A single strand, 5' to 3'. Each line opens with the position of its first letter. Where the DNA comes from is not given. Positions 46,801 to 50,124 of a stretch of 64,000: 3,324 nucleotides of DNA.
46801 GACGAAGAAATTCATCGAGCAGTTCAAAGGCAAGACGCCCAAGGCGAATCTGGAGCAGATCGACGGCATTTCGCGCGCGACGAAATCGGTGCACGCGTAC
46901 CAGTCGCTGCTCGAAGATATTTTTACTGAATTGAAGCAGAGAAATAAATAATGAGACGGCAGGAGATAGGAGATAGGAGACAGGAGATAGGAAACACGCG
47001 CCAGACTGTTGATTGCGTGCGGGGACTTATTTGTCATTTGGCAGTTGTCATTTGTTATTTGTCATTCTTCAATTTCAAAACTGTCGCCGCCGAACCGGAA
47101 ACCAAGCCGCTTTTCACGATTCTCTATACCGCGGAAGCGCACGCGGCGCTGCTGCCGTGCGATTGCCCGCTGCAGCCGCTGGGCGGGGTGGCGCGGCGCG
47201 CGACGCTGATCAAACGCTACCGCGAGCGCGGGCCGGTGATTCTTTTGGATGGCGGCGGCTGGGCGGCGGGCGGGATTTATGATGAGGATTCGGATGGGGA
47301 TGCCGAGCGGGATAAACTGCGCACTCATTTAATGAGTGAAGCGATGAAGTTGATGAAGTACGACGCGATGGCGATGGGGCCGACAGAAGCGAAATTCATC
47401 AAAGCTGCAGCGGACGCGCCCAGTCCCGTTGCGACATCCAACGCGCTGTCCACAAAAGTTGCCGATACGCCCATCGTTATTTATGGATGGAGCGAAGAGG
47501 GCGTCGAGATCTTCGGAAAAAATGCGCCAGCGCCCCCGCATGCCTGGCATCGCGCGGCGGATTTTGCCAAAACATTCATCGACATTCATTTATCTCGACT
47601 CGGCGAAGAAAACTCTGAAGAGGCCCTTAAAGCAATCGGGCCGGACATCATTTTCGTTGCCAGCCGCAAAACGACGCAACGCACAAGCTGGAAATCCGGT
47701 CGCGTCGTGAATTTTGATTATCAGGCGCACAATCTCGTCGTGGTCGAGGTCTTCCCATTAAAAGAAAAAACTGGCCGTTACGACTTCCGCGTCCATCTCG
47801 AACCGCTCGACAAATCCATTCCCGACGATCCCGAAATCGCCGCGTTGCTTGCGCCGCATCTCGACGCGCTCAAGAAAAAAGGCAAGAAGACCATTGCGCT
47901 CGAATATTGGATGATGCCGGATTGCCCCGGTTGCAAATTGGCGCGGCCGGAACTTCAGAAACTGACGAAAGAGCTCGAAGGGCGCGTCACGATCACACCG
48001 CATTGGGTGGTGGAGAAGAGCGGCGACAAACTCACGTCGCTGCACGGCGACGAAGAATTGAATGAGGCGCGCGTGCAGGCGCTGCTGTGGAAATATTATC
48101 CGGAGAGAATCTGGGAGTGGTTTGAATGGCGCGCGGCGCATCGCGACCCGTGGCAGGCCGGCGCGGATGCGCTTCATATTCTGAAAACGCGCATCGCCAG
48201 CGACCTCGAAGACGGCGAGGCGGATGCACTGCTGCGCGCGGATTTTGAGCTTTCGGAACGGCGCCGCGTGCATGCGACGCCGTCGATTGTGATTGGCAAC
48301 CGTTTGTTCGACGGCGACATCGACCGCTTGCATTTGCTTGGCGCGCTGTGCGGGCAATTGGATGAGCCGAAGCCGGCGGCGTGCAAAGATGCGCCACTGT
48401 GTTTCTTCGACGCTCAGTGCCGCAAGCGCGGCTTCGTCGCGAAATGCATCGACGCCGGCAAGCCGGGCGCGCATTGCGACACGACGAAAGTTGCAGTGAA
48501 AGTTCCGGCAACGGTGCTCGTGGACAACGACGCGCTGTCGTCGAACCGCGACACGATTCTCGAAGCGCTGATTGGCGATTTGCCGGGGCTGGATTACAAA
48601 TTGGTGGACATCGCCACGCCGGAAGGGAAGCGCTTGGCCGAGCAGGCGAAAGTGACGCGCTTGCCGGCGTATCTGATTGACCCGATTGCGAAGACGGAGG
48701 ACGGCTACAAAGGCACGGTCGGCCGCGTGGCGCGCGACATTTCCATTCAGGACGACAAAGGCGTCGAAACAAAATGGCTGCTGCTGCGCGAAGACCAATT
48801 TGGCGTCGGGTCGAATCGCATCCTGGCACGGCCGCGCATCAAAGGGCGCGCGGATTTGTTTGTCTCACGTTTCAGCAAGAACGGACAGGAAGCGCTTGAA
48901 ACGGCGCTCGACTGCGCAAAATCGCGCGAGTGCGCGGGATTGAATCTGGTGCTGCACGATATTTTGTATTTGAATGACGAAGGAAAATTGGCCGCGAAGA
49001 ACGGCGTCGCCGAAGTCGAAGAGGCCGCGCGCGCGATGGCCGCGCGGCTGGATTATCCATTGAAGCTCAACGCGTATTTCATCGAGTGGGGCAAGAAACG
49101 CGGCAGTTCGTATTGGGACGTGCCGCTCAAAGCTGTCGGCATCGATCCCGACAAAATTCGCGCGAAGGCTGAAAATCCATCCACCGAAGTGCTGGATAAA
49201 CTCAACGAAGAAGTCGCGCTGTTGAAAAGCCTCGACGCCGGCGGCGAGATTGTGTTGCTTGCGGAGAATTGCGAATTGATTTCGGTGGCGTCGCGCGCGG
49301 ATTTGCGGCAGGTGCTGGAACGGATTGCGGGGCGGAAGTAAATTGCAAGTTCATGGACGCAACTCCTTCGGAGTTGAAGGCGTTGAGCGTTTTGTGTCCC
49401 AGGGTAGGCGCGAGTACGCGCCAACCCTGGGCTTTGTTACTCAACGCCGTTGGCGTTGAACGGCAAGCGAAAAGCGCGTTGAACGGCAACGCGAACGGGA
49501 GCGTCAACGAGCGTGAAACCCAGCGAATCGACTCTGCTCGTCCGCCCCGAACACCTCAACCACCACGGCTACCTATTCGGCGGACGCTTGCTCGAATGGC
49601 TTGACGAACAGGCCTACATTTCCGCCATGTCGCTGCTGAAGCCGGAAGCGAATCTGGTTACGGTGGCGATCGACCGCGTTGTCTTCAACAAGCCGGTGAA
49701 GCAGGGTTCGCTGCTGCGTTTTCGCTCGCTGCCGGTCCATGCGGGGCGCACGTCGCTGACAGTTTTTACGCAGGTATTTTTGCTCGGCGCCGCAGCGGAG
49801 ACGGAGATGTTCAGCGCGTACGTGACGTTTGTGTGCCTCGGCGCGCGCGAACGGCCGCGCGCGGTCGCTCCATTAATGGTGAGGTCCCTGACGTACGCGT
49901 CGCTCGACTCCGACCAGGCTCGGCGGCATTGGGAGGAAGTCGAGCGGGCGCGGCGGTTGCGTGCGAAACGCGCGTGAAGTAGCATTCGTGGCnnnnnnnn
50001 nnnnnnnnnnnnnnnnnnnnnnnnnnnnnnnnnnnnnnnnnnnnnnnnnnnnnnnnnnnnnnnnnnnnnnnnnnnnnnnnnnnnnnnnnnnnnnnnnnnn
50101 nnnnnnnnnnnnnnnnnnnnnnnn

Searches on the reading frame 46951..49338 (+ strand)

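Call 34: search_protein_families(library=pfam, proteins=[window:46951-49338:+], max_evalue=0.00001)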
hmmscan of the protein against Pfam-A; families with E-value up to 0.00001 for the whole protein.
window:46951-49338:+ (796 aa): 0 families

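Call 42: search_protein_families(library=padloc, proteins=[window:46951-49338:+], max_evalue=0.01)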
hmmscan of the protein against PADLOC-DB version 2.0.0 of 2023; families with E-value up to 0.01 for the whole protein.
window:46951-49338:+ (796 aa): 0 families

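Call 54: search_protein_families(library=ncbifam, proteins=[window:46951-49338:+], max_evalue=0.001)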
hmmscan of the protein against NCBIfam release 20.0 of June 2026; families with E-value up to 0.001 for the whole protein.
window:46951-49338:+ (796 aa): 2 families
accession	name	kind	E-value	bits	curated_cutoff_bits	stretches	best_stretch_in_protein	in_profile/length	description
NF049981.1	UshA_like_Sel_2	equivalog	5.8e-16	58.7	140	1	56-164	2-108/262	UshA-like (seleno)protein family 2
NF041198.1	UshA_like_PCGU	equivalog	2.5e-14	52.7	275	1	36-144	5-113/519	UshA-like (seleno)protein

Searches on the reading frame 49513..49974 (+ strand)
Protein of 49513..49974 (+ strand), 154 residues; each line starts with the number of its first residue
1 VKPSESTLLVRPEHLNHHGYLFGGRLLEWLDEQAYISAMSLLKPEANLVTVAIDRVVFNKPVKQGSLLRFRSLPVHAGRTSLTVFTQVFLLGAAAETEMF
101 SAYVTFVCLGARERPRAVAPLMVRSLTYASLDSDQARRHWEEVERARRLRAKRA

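Call 42: search_protein_families(library=padloc, proteins=[window:49513-49974:+], max_evalue=0.01)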
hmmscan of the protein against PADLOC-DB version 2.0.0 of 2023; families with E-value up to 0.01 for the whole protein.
window:49513-49974:+ (154 aa): 0 families

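Call 54: search_protein_families(library=ncbifam, proteins=[window:49513-49974:+], max_evalue=0.001)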
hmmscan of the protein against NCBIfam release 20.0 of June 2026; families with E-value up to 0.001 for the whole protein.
window:49513-49974:+ (154 aa): 2 families
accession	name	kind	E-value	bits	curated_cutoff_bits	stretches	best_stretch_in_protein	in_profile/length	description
NF007970.0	PRK10694.1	equivalog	2.8e-06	27.2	162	1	9-96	17-102/133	acyl-CoA thioester hydrolase YciA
TIGR00369.1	unchar_dom_1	domain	1.1e-05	25.5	36.6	1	7-87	21-99/117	hotdog fold thioesterase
